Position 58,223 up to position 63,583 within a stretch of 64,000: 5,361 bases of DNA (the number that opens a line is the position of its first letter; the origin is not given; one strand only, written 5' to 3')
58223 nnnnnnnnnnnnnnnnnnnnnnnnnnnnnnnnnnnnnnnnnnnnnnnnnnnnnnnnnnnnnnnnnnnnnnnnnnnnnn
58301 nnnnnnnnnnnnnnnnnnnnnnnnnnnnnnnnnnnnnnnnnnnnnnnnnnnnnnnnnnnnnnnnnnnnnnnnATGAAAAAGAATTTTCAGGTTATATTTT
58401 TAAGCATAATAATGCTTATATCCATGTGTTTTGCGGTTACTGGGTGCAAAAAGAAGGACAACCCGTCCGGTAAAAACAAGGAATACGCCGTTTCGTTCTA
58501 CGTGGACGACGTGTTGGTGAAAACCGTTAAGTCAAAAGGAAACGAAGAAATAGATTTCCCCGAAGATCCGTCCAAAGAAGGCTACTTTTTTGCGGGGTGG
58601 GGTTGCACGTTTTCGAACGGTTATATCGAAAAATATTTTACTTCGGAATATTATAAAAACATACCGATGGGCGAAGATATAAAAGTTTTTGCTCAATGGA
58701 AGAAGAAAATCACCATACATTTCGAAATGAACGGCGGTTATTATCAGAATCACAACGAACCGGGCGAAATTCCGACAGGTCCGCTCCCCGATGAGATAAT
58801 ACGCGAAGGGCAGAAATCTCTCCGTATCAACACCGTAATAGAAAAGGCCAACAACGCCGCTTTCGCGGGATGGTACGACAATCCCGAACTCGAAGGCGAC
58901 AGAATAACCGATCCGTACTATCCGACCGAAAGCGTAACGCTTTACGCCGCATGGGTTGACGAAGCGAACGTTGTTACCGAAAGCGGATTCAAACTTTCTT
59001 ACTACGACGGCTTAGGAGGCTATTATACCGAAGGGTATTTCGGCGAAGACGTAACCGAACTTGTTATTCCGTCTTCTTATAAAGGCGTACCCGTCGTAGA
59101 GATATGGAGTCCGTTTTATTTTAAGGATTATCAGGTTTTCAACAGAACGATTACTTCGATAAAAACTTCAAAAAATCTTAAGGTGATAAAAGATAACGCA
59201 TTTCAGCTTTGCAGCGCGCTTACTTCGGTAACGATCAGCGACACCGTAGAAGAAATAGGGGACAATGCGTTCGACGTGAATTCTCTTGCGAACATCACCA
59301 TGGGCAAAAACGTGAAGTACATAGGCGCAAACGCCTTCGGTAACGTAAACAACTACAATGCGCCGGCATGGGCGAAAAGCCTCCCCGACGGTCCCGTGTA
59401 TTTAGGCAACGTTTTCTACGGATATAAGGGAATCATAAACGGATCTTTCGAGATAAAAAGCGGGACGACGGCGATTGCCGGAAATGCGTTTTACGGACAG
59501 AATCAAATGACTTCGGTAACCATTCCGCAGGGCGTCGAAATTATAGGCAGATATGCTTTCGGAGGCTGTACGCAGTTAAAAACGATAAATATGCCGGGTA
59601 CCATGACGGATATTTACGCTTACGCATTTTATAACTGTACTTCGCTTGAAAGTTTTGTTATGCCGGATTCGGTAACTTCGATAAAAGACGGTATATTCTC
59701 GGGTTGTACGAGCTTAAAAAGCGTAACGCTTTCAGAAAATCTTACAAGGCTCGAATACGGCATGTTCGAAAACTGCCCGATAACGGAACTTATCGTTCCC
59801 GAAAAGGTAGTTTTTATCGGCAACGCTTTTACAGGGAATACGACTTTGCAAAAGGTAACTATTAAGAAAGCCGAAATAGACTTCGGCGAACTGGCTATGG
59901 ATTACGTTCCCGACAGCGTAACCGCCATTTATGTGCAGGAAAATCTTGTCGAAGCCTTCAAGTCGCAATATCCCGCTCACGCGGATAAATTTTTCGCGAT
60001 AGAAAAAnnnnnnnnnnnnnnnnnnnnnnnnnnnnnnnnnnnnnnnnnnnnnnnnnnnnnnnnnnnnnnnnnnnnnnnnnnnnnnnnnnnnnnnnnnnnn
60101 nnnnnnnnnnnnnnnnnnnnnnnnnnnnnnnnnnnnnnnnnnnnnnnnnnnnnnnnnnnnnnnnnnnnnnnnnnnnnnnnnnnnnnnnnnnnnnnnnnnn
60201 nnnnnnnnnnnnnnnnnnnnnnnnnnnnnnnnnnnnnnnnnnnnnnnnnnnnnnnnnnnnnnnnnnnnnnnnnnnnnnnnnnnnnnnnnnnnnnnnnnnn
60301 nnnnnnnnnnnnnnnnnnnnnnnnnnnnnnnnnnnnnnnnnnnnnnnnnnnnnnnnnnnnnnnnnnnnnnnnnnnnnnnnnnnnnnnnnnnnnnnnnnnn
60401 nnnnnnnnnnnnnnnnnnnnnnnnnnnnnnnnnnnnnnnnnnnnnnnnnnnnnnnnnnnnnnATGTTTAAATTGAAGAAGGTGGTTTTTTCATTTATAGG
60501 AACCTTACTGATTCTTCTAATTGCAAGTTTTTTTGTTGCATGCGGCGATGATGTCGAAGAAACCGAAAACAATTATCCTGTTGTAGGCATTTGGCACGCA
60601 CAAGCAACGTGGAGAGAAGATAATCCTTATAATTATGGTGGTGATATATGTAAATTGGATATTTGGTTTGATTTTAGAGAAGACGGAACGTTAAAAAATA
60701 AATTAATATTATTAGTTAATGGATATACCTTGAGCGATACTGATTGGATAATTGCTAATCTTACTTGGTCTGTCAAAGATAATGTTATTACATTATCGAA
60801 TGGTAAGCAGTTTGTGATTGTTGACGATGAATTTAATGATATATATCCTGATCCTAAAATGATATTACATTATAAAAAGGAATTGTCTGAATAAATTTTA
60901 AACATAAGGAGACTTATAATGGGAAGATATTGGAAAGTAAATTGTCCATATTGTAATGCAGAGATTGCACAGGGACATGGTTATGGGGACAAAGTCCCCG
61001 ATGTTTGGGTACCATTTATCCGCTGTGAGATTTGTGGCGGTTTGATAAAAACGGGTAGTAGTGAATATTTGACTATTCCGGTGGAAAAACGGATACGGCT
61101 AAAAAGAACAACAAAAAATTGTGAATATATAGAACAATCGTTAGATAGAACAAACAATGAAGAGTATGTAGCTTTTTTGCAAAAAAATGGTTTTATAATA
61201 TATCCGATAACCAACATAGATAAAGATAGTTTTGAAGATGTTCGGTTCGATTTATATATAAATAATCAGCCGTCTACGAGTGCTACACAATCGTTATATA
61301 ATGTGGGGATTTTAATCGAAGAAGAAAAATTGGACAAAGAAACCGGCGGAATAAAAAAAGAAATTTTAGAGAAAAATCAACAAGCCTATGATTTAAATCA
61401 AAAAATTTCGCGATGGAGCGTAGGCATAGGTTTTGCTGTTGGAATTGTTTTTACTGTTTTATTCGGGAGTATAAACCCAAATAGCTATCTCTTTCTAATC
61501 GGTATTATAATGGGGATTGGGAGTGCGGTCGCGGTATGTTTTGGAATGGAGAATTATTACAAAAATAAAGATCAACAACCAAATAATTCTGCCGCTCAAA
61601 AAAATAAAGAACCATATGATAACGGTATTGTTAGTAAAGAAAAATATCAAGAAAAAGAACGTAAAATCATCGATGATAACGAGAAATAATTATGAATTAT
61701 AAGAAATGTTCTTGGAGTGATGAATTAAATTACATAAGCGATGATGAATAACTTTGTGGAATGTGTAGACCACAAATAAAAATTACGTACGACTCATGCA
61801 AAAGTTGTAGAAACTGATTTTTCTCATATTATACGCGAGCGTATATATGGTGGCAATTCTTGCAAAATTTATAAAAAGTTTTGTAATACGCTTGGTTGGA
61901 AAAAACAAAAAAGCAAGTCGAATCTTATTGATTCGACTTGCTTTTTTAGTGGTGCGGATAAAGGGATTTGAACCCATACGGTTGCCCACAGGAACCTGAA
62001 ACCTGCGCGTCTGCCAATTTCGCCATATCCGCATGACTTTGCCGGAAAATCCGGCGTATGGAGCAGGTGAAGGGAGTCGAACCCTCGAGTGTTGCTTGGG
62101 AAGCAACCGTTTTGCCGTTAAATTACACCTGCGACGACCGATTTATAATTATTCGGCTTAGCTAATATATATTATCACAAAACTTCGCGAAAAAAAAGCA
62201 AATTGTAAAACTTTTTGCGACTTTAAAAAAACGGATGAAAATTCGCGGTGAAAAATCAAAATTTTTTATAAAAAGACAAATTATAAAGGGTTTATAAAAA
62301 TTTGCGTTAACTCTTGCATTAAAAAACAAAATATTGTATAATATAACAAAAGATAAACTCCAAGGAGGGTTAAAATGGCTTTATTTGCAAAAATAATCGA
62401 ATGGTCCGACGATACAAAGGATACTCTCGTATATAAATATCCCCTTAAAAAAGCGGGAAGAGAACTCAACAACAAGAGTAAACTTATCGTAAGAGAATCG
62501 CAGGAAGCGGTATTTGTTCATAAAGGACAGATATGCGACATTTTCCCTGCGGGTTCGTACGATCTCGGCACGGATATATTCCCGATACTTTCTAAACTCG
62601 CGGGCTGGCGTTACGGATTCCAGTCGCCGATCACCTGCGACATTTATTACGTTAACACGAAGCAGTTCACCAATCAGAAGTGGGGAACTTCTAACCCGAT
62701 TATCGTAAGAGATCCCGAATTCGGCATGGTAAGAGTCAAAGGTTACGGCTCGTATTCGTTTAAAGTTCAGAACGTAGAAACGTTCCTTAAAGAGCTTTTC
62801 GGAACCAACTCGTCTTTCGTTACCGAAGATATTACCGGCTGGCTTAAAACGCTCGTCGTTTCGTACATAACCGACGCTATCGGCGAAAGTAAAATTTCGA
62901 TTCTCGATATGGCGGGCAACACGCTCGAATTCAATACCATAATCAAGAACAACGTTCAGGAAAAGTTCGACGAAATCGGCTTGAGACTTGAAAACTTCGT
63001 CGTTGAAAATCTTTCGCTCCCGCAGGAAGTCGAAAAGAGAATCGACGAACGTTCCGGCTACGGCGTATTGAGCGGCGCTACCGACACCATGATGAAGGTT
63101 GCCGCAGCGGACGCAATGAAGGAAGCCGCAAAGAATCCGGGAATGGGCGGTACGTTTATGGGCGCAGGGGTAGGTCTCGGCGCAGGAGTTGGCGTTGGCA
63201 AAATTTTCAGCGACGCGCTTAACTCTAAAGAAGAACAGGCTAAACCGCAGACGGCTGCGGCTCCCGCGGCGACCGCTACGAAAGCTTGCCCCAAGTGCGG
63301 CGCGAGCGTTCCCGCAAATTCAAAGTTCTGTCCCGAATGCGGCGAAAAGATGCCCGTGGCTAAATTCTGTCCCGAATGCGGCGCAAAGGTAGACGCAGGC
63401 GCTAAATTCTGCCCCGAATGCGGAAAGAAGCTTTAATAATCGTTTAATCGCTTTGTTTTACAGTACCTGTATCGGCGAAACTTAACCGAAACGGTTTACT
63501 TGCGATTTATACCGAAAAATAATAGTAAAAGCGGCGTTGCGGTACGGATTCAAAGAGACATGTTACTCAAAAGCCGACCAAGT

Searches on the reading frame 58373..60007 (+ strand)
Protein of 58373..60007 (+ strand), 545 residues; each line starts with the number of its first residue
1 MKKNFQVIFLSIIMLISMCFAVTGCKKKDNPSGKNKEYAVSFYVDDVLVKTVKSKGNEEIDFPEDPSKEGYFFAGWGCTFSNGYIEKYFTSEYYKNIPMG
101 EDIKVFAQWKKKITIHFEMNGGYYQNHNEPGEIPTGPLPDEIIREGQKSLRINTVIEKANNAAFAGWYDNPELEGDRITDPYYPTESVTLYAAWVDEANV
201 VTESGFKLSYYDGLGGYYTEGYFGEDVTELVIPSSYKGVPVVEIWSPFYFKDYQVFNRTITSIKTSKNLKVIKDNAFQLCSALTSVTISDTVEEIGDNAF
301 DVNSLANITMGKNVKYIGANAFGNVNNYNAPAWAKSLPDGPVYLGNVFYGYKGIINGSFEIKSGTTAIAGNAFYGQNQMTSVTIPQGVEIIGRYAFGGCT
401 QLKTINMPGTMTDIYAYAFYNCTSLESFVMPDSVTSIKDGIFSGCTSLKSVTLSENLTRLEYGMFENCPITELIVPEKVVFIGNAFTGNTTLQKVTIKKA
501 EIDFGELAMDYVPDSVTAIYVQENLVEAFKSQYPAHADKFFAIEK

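Call 69: search_protein_families(library=pfam, proteins=[window:58373-60007:+], max_evalue=0.01)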
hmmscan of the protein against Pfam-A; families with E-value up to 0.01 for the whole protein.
window:58373-60007:+ (545 aa): 3 families
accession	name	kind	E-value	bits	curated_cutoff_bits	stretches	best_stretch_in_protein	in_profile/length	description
PF13306.12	LRR_5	-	9.1e-53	178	27.7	2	367-491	2-125/127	BspA type Leucine rich repeat region (6 copies)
PF09479.16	Flg_new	-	2e-10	41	27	2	38-93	1-48/65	Listeria-Bacteroides repeat domain (List_Bact_rpt)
PF13855.12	LRR_8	-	1.4e-07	31.6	27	1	434-469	13-49/61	Leucine rich repeat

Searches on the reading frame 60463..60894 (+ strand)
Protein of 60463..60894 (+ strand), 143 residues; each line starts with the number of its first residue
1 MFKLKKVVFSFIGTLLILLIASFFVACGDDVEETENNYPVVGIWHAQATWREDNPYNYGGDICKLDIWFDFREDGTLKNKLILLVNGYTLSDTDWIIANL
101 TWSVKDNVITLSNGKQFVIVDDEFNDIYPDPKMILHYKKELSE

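Call 48: search_protein_families(library=ncbifam, proteins=[window:60463-60891:+], max_evalue=0.001)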
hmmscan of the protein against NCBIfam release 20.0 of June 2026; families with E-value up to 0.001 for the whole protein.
window:60463-60891:+ (143 aa): 0 families

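Call 69: search_protein_families(library=pfam, proteins=[window:60463-60891:+], max_evalue=0.01)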
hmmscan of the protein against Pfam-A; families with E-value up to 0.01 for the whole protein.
window:60463-60891:+ (143 aa): 0 families

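Call 77: find_encoding_contigs(protein=window:60463-60894:+, flank=4000, max_places=8)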
Protein window:60463-60894:+ (143 aa): 7 contigs read that carry it; 2 places shown.
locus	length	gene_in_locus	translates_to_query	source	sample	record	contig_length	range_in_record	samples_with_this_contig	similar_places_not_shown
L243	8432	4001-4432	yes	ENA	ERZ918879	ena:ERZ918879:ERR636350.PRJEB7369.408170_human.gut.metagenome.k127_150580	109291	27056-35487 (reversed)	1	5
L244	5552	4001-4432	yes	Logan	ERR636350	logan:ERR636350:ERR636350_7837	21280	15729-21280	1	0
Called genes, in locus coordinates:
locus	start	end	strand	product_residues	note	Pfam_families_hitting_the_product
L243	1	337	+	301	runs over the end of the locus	-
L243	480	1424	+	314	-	PF01555:N6_N4_Mtase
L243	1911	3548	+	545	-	PF09479:Flg_new (faint), PF13306:LRR_5, PF13855:LRR_8 (faint), PF13306:LRR_5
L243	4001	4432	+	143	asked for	-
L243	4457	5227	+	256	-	-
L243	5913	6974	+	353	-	PF13421:Band_7_1, PF01145:Band_7, PF12773:DZR, PF13240:Zn_Ribbon_1 (weak), PF13248:Zn_ribbon_3 (weak), PF13240:Zn_Ribbon_1, PF13248:Zn_ribbon_3, PF24463:DUF7577 (weak), +3 more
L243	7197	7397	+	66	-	PF08984:DUF1858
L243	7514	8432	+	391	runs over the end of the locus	PF08271:Zn_Ribbon_TF (faint)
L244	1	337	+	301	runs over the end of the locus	-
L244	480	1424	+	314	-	PF01555:N6_N4_Mtase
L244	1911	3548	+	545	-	PF09479:Flg_new (faint), PF13306:LRR_5, PF13855:LRR_8 (faint), PF13306:LRR_5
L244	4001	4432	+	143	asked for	-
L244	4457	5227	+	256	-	-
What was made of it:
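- Tried and rejected: Found only in the same locus (call 77).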

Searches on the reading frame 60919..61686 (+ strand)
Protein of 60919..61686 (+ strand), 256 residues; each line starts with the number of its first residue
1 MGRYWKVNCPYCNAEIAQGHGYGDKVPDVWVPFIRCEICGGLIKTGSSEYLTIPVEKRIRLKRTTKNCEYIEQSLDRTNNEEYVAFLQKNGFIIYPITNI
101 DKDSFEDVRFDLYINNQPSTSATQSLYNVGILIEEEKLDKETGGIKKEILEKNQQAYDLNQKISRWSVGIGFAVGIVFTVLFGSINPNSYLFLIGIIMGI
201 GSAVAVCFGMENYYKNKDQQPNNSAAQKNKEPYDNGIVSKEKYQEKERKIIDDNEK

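Call 69: search_protein_families(library=pfam, proteins=[window:60919-61686:+], max_evalue=0.01)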
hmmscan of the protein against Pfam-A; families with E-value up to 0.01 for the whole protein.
window:60919-61686:+ (256 aa): 2 families
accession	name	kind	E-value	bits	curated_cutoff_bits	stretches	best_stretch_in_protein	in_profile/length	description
PF16080.10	Phage_holin_2_3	-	0.0022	18.4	28.8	1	171-220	8-51/56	Bacteriophage holin family HP1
PF04418.17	DUF543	-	0.0098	16.2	24.1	0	168-207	33-70/75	Domain of unknown function (DUF543)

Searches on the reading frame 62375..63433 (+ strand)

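Call 69: search_protein_families(library=pfam, proteins=[window:62375-63433:+], max_evalue=0.01)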
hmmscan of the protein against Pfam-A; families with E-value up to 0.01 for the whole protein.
window:62375-63433:+ (353 aa): 16 families
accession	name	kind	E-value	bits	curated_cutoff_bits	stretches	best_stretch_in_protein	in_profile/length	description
PF13421.11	Band_7_1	-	1.3e-75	254.1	24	1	20-229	2-209/211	SPFH domain-Band 7 family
PF13240.11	Zn_Ribbon_1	-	2.7e-16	59.2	25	2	331-353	1-23/23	zinc-ribbon domain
PF13248.11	Zn_ribbon_3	-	1.4e-13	50.2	27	2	332-353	5-26/26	zinc-ribbon domain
PF12773.13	DZR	-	2.8e-13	50.2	27.3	1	305-350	1-45/45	Double zinc ribbon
PF01145.31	Band_7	-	2.8e-11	44.2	23.6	1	38-226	2-158/176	SPFH domain / Band 7 family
PF24463.1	DUF7577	-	9e-10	38.4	28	1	332-353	5-26/27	Domain of unknown function (DUF7577)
PF17032.10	Zn_ribbon_15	-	3.1e-09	37.9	28.9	2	301-323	51-73/73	zinc-ribbon family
PF24460.1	DUF7575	-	8.6e-08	31.9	28.5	2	332-353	6-27/28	Domain of unknown function (DUF7575)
PF10571.15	UPF0547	-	1.2e-06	28.9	29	2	303-323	1-21/26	Uncharacterised protein family UPF0547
PF18912.6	DZR_2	-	3.5e-05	24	27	1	304-349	9-55/56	Double zinc ribbon domain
PF18439.7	zf_UBZ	-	0.00023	21.2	25.6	0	316-329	2-15/32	Ubiquitin-Binding Zinc Finger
PF14803.11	Zn_ribbon_Nudix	-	0.00028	21.2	25.6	0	330-340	1-11/34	Nudix N-terminal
PF09297.16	Zn_ribbon_NUD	-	0.00088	19.4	24.8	0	315-326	2-13/32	NADH pyrophosphatase zinc ribbon domain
PF07191.17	Zn_ribbon_6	-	0.001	19.5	25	0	304-341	2-41/67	Double zinc ribbon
PF07282.18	Cas12f1-like_TNB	-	0.0014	19.2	26.3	0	281-325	7-49/60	Cas12f1-like, TNB domain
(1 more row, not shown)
